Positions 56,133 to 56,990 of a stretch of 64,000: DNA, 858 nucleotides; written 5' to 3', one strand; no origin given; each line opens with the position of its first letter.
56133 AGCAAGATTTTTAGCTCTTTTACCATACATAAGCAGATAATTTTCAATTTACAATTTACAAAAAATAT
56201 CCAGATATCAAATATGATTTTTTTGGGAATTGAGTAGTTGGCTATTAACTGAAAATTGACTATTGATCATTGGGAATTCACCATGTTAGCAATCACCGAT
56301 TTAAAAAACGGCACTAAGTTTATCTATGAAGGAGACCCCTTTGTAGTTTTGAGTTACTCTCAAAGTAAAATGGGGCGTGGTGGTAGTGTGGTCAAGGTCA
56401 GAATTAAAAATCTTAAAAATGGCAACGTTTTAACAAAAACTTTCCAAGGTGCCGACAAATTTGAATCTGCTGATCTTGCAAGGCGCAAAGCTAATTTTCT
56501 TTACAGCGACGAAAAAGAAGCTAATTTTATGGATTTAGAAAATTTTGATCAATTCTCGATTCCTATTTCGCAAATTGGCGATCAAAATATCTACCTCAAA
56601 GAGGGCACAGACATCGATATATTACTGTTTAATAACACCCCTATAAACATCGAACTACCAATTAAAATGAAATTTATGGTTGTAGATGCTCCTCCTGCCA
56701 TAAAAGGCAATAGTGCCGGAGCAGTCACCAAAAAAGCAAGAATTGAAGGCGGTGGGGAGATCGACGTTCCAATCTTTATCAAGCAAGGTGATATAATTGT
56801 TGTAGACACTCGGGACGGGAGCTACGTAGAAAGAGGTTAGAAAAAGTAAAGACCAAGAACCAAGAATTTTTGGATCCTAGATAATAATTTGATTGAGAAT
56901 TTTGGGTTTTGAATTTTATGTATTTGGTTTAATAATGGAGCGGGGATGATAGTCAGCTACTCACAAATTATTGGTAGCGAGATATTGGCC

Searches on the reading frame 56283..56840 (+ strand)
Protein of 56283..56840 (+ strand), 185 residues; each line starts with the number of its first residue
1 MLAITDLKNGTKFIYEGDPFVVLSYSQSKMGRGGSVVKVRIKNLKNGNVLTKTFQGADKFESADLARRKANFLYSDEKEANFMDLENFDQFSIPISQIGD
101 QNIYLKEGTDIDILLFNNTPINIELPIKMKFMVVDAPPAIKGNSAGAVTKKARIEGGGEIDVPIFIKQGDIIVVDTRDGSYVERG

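Call 12: search_protein_families(library=pfam, proteins=[window:56283-56840:+])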
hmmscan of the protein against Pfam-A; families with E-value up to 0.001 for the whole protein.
window:56283-56840:+ (185 aa): 3 families
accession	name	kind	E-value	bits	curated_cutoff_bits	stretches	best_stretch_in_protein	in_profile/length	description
PF09285.17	Elong-fact-P_C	-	9.3e-21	73.7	25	1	131-184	3-56/56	Elongation factor P, C-terminal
PF08207.18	EFP_N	-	1e-18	67.5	23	1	5-60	3-58/58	Elongation factor P (EF-P) KOW-like domain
PF01132.26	EFP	-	7.8e-18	64.6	27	1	68-121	1-54/54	Elongation factor P (EF-P) OB domain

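Call 32: find_homologous_proteins(query=window:56283-56840:+, max_evalue=1e-30)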
Query window:56283-56840:+ (185 aa): 1034 proteins with E <= 1e-30 among 1230 candidates; the best 120 are listed.
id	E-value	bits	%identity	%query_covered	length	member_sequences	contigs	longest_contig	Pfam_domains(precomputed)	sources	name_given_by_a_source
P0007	5.2e-115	399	100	100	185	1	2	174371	PF09285.18,PF01132.28,PF08207.19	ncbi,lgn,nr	ncbi:MAG: Elongation factor P [bacterium ADurb.Bin212]|nr:MAG: Elongation factor P [bacterium ADurb.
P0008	1.2e-111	388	97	100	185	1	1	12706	PF09285.18,PF01132.28,PF08207.19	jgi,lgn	jgi:elongation factor P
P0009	4.6e-101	354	86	100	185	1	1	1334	PF09285.18,PF01132.28,PF08207.19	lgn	-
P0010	1.0e-100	353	86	100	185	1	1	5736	PF09285.18,PF01132.28,PF08207.19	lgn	-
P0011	1.8e-99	349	84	100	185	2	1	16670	PF09285.18,PF01132.28,PF08207.19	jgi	-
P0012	1.2e-97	343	85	100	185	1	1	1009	PF09285.18,PF01132.28,PF08207.19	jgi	-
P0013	1.2e-96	339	84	100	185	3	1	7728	PF09285.18,PF01132.28,PF08207.19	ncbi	-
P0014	7.2e-93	327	81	100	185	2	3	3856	PF09285.18,PF01132.28,PF08207.19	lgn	-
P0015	6.3e-91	321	78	100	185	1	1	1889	PF09285.18,PF01132.28,PF08207.19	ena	-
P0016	3.1e-90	319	80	100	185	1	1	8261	PF09285.18,PF01132.28,PF08207.19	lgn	-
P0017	5.6e-90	318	79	100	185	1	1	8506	PF09285.18,PF01132.28,PF08207.19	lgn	-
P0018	2.3e-89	316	76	100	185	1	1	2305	PF09285.18,PF01132.28,PF08207.19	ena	-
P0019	7.2e-89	314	76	100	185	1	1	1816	PF09285.18,PF01132.28,PF08207.19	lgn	-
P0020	3.0e-87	309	76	100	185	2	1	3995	PF09285.18,PF01132.28,PF08207.19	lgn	-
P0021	3.5e-87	309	75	100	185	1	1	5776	PF09285.18,PF01132.28,PF08207.19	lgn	-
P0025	2.9e-76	273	67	100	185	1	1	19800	PF09285.18,PF01132.28,PF08207.19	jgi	jgi:elongation factor P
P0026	7.6e-75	268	64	100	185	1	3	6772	PF09285.18,PF01132.28,PF08207.19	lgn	-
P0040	9.6e-73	262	67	100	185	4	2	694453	PF09285.18,PF01132.28,PF08207.19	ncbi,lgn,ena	-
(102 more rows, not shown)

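Call 33: find_encoding_contigs(protein=P0008, flank=3500, max_places=1)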
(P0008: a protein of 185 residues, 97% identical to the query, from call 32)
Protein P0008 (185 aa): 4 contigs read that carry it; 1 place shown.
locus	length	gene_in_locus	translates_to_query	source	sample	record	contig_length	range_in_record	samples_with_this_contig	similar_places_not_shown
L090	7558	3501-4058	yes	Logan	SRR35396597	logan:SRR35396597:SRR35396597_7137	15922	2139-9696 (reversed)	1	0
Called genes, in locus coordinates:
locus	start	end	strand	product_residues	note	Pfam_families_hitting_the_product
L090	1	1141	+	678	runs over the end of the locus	PF01520:Amidase_3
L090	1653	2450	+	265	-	PF01250:Ribosomal_S6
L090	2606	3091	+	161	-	PF00436:SSB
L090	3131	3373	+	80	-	PF01084:Ribosomal_S18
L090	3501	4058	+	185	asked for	PF08207:EFP_N, PF01132:EFP, PF09285:Elong-fact-P_C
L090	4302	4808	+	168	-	PF05239:PRC (weak)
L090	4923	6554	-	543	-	PF00118:Cpn60_TCP1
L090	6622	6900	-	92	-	PF00166:Cpn10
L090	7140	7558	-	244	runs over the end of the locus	-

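Call 34: find_encoding_contigs(protein=P0010, flank=3500, max_places=1)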
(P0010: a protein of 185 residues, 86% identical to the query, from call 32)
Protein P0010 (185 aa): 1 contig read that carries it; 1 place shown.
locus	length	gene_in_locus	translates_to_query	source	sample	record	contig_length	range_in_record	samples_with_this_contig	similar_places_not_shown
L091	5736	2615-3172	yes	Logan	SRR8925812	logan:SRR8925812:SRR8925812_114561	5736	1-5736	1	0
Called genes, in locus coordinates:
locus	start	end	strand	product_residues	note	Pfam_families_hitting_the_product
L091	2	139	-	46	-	?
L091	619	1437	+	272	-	PF01250:Ribosomal_S6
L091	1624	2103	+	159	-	PF00436:SSB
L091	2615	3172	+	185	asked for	PF08207:EFP_N, PF01132:EFP, PF09285:Elong-fact-P_C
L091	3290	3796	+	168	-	PF05239:PRC (faint)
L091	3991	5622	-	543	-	PF00118:Cpn60_TCP1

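Call 35: find_encoding_contigs(protein=P0011, flank=3500, max_places=1)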
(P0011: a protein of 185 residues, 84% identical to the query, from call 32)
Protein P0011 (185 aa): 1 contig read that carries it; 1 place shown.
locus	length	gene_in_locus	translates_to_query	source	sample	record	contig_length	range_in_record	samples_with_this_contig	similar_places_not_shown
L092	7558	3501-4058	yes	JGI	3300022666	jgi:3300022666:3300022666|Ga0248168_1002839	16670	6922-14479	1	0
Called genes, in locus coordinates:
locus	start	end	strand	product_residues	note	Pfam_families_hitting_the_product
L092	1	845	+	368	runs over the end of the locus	PF01926:MMR_HSR1, PF02421:FeoB_N, PF06071:YchF-GTPase_C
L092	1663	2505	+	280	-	PF01250:Ribosomal_S6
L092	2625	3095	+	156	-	PF00436:SSB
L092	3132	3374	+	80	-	PF01084:Ribosomal_S18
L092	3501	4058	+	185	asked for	PF08207:EFP_N, PF01132:EFP, PF09285:Elong-fact-P_C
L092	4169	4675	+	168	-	PF05239:PRC (weak)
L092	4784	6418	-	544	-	PF00118:Cpn60_TCP1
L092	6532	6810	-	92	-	PF00166:Cpn10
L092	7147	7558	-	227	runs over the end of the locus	-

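Call 36: find_encoding_contigs(protein=P0016, flank=3500, max_places=1)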
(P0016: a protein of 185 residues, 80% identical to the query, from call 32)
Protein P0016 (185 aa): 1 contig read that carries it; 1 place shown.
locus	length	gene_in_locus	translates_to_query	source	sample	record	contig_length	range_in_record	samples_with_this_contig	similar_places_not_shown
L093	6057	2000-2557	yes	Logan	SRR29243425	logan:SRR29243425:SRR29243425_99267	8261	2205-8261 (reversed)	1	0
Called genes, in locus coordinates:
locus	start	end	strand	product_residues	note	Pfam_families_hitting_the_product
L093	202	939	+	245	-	PF01250:Ribosomal_S6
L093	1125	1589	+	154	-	PF00436:SSB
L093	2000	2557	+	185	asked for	PF08207:EFP_N, PF01132:EFP, PF09285:Elong-fact-P_C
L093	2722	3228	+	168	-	PF05239:PRC (faint)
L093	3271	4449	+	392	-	-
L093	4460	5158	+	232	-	PF13489:Methyltransf_23, PF08241:Methyltransf_11, PF08242:Methyltransf_12, PF13649:Methyltransf_25, PF13847:Methyltransf_31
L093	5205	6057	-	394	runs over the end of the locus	PF00070:Pyr_redox (faint), PF00890:FAD_binding_2 (faint), PF01266:DAO (weak), PF01494:FAD_binding_3 (weak), PF07992:Pyr_redox_2 (weak), PF12831:FAD_oxidored, PF01266:DAO, PF22578:GGR_cat (weak), +2 more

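Call 37: find_encoding_contigs(protein=P0017, flank=3500, max_places=1)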
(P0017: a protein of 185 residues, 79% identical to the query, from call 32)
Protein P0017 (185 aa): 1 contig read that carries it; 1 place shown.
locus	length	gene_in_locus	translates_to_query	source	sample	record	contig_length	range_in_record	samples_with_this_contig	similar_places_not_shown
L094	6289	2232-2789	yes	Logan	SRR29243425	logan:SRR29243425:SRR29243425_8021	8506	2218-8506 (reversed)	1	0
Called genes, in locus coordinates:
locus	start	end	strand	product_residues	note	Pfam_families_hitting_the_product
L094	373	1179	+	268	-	PF01250:Ribosomal_S6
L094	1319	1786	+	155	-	PF00436:SSB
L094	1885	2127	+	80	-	PF01084:Ribosomal_S18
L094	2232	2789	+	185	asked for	PF08207:EFP_N, PF01132:EFP, PF09285:Elong-fact-P_C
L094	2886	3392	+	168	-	PF05239:PRC (weak)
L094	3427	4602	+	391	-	-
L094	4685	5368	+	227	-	PF00891:Methyltransf_2, PF01209:Ubie_methyltran (weak), PF13489:Methyltransf_23, PF13649:Methyltransf_25, PF13847:Methyltransf_31, PF08241:Methyltransf_11, PF08242:Methyltransf_12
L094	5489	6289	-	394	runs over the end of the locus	PF00070:Pyr_redox (faint), PF01266:DAO, PF01494:FAD_binding_3 (weak), PF01946:Thi4 (weak), PF12831:FAD_oxidored, PF13450:NAD_binding_8 (weak), PF01266:DAO, PF22578:GGR_cat, +3 more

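Call 41: find_encoding_contigs(protein=P0014, flank=3500, max_places=2)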
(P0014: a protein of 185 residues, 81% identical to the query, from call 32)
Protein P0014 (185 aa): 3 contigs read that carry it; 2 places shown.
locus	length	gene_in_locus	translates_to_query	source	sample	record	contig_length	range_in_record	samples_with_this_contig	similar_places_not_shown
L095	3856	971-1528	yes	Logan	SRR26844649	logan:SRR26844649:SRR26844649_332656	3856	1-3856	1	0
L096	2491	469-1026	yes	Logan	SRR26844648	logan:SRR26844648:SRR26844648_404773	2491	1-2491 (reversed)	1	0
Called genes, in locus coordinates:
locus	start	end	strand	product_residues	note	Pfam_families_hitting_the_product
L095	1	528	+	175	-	?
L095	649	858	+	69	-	PF01084:Ribosomal_S18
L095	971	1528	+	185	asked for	PF08207:EFP_N, PF01132:EFP, PF09285:Elong-fact-P_C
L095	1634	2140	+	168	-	PF05239:PRC (faint)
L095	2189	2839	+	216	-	PF18933:PsbP_2 (faint)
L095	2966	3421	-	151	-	-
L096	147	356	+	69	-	PF01084:Ribosomal_S18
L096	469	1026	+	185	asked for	PF08207:EFP_N, PF01132:EFP, PF09285:Elong-fact-P_C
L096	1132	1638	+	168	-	PF05239:PRC (faint)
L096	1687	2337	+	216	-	PF18933:PsbP_2 (faint)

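Call 42: find_encoding_contigs(protein=P0020, flank=3500, max_places=1)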
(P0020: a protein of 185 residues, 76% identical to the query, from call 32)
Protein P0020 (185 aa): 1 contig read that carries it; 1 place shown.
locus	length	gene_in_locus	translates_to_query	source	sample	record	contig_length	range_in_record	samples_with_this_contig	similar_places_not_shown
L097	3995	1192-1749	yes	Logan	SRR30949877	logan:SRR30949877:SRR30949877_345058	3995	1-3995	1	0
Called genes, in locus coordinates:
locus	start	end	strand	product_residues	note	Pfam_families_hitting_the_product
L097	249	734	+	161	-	PF00436:SSB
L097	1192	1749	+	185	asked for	PF08207:EFP_N, PF01132:EFP, PF09285:Elong-fact-P_C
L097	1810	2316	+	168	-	PF05239:PRC (faint)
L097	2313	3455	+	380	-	PF13620:CarboxypepD_reg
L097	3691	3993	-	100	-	?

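Call 43: find_encoding_contigs(protein=P0021, flank=3500, max_places=1)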
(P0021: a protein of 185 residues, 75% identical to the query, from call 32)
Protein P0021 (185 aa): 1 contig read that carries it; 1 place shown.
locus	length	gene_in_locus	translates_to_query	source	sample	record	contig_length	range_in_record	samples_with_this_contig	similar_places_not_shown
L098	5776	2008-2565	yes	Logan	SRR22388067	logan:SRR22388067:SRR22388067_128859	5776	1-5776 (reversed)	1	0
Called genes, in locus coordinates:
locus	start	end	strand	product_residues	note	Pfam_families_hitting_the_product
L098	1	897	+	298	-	?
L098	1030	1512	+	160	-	PF00436:SSB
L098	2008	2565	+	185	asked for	PF08207:EFP_N, PF01132:EFP, PF09285:Elong-fact-P_C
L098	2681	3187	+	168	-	PF05239:PRC (weak)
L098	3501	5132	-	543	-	PF00118:Cpn60_TCP1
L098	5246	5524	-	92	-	PF00166:Cpn10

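Call 44: find_encoding_contigs(protein=P0025, flank=3500, max_places=1)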
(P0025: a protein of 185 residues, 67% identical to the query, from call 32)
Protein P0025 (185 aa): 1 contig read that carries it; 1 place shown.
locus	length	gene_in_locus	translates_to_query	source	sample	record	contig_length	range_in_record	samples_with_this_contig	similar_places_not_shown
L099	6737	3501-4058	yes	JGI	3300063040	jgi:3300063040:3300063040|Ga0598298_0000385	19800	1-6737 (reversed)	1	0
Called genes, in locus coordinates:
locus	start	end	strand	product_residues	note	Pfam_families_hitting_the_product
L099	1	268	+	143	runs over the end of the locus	-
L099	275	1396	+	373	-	PF01926:MMR_HSR1, PF02421:FeoB_N (weak), PF06071:YchF-GTPase_C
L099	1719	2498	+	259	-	PF01250:Ribosomal_S6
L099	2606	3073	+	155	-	PF00436:SSB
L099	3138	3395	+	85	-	PF01084:Ribosomal_S18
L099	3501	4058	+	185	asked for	PF08207:EFP_N, PF01132:EFP, PF09285:Elong-fact-P_C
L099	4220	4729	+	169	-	-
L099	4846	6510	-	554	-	PF17936:Big_6 (faint), PF13472:Lipase_GDSL_2, PF19077:Big_13 (weak), PF22352:K319L-like_PKD (faint), PF00801:PKD, PF18911:PKD_4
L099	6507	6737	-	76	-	?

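Call 45: find_encoding_contigs(protein=P0026, flank=3500, max_places=2)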
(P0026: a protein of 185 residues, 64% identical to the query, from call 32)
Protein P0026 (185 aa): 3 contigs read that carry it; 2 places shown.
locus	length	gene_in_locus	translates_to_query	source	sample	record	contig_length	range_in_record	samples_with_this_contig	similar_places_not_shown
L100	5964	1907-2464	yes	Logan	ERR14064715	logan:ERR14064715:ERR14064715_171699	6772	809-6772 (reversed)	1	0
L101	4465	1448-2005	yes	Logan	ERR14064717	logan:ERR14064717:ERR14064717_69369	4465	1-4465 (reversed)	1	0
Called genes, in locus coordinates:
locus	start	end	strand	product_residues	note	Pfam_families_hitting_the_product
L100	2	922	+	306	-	?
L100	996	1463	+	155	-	PF00436:SSB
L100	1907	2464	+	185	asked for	PF08207:EFP_N, PF01132:EFP, PF09285:Elong-fact-P_C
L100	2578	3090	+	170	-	PF05239:PRC (faint)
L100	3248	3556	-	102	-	-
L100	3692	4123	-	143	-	-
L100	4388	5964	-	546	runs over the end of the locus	PF00118:Cpn60_TCP1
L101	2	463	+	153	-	?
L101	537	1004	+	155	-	PF00436:SSB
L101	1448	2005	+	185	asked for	PF08207:EFP_N, PF01132:EFP, PF09285:Elong-fact-P_C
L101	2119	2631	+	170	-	PF05239:PRC (faint)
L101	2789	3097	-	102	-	-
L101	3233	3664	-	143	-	-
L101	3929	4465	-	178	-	?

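Call 74: find_encoding_contigs(protein=P0040, flank=3500, max_places=2)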
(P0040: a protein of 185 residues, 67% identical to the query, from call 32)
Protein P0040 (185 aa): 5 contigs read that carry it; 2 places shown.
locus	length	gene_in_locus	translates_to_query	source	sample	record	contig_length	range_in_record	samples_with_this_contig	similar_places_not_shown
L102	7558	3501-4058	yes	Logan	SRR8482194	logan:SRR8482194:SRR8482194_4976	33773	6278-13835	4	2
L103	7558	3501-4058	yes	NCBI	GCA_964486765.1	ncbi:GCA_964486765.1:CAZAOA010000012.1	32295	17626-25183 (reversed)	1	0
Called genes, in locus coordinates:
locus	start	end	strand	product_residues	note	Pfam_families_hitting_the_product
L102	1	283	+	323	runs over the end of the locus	PF18864:AbiTii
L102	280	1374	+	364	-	PF01926:MMR_HSR1, PF02421:FeoB_N (weak), PF06071:YchF-GTPase_C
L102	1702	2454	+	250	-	PF01250:Ribosomal_S6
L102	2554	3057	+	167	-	PF00436:SSB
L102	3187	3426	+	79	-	PF01084:Ribosomal_S18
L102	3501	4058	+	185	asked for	PF08207:EFP_N, PF01132:EFP, PF09285:Elong-fact-P_C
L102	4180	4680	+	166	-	PF05239:PRC (faint)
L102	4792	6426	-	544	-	PF00118:Cpn60_TCP1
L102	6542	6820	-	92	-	PF00166:Cpn10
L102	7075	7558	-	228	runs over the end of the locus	-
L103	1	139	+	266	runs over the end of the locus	-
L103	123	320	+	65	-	-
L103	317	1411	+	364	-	PF01926:MMR_HSR1, PF02421:FeoB_N (weak), PF06071:YchF-GTPase_C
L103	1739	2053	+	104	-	-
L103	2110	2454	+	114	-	-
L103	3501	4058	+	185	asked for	PF08207:EFP_N, PF01132:EFP, PF09285:Elong-fact-P_C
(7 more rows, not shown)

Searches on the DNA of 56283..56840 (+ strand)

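Call 78: search_with_rna_model(model_id=R1, sources=[L102, L103], max_evalue=1, show_alignments=1)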
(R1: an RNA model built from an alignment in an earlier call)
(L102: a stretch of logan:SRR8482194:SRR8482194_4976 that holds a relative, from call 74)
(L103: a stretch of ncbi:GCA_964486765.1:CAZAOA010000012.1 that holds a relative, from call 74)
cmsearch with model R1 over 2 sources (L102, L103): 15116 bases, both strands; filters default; matches with E-value up to 1: 0.
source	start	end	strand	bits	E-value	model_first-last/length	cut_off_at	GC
